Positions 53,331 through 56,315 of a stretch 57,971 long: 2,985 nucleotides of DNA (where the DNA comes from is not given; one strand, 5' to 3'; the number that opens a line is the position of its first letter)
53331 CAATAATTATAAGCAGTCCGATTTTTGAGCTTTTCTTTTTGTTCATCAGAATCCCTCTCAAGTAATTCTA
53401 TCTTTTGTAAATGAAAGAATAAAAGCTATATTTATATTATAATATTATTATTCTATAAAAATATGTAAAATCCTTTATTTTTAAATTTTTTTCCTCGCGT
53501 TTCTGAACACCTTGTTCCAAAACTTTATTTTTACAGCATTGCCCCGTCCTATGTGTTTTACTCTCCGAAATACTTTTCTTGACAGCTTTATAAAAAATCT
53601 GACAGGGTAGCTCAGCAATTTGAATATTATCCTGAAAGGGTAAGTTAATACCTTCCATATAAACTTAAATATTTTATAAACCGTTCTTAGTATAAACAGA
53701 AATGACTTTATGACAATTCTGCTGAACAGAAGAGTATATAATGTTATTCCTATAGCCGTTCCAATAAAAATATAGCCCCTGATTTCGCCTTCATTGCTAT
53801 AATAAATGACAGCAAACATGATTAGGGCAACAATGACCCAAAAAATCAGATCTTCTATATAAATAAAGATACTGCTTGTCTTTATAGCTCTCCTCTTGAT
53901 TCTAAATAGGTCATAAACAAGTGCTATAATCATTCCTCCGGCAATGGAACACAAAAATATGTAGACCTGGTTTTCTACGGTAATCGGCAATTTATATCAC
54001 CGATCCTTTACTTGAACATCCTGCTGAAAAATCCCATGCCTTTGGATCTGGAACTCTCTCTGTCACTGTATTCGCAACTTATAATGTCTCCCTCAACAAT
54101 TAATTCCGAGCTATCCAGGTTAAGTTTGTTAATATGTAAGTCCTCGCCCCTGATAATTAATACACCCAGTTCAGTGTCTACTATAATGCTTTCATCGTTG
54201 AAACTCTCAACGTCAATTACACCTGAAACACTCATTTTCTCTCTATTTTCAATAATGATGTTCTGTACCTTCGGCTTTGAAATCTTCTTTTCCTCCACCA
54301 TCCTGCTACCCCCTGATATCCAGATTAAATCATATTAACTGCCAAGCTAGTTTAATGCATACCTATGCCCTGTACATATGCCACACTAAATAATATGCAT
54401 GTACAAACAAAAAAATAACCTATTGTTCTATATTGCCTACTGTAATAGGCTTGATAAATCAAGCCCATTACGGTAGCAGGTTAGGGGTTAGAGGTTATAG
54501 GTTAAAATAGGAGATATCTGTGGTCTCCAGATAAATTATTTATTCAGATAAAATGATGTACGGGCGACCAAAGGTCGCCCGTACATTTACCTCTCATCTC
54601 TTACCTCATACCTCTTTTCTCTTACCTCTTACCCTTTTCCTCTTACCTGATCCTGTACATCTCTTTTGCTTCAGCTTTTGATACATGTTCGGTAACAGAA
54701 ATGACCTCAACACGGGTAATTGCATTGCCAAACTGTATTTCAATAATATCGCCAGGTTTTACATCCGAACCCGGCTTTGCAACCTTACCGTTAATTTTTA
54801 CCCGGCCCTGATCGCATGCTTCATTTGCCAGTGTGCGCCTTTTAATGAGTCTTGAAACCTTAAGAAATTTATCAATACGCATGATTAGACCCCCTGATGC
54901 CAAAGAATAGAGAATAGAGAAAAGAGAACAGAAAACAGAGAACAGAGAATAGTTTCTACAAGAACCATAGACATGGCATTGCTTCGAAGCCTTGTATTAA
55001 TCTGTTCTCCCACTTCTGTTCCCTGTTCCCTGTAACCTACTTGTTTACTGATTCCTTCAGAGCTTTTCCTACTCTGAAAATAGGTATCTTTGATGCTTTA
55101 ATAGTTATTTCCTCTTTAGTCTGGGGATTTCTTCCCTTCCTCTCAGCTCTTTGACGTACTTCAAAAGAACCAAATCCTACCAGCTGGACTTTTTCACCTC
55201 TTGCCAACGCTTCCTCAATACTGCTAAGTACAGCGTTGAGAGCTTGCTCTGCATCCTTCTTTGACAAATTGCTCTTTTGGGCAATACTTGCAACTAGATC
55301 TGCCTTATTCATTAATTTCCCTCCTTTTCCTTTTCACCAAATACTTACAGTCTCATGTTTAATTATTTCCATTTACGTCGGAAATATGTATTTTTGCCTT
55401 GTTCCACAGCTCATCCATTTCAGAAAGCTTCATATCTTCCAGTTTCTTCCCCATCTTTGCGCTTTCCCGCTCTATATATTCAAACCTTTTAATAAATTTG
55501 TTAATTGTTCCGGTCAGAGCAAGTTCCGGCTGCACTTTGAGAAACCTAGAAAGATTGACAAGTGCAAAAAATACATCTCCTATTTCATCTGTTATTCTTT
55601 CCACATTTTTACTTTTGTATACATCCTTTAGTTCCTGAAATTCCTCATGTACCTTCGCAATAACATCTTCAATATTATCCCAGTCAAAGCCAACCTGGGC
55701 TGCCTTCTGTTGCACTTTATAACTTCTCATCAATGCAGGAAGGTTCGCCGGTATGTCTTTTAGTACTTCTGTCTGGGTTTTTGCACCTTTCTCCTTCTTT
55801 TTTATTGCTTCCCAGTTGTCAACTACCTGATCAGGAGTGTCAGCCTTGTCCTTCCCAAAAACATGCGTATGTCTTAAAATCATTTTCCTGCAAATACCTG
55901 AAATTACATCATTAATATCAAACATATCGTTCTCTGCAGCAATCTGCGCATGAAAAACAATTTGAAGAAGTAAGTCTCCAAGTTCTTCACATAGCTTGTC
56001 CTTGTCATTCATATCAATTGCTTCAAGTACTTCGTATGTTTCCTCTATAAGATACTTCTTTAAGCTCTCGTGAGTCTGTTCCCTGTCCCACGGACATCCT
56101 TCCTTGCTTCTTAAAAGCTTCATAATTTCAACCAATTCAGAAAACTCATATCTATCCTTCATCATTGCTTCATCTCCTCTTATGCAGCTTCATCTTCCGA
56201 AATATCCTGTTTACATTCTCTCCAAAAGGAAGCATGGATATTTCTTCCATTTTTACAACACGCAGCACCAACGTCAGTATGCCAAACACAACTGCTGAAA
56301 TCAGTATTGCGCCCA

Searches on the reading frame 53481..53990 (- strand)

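Call 60: search_protein_families(library=pfam, proteins=[window:53481-53990:-], max_evalue=0.00001)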
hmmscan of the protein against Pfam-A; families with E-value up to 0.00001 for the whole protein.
window:53481-53990:- (169 aa): 1 family
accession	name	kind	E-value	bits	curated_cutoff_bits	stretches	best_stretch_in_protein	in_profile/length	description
PF09578.15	Spore_YabQ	-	3.6e-25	88.4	27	1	12-90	1-79/79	Spore cortex protein YabQ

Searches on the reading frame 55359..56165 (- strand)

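Call 60: search_protein_families(library=pfam, proteins=[window:55359-56165:-], max_evalue=0.00001)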
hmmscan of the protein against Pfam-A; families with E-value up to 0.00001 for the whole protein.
window:55359-56165:- (268 aa): 2 families
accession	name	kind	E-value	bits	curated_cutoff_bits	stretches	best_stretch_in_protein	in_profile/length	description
PF03819.22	MazG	-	3e-39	133.6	22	2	30-103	1-74/74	MazG nucleotide pyrophosphohydrolase domain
PF01503.22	PRA-PH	-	4e-09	37.2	21.3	0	24-73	17-64/86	Phosphoribosyl-ATP pyrophosphohydrolase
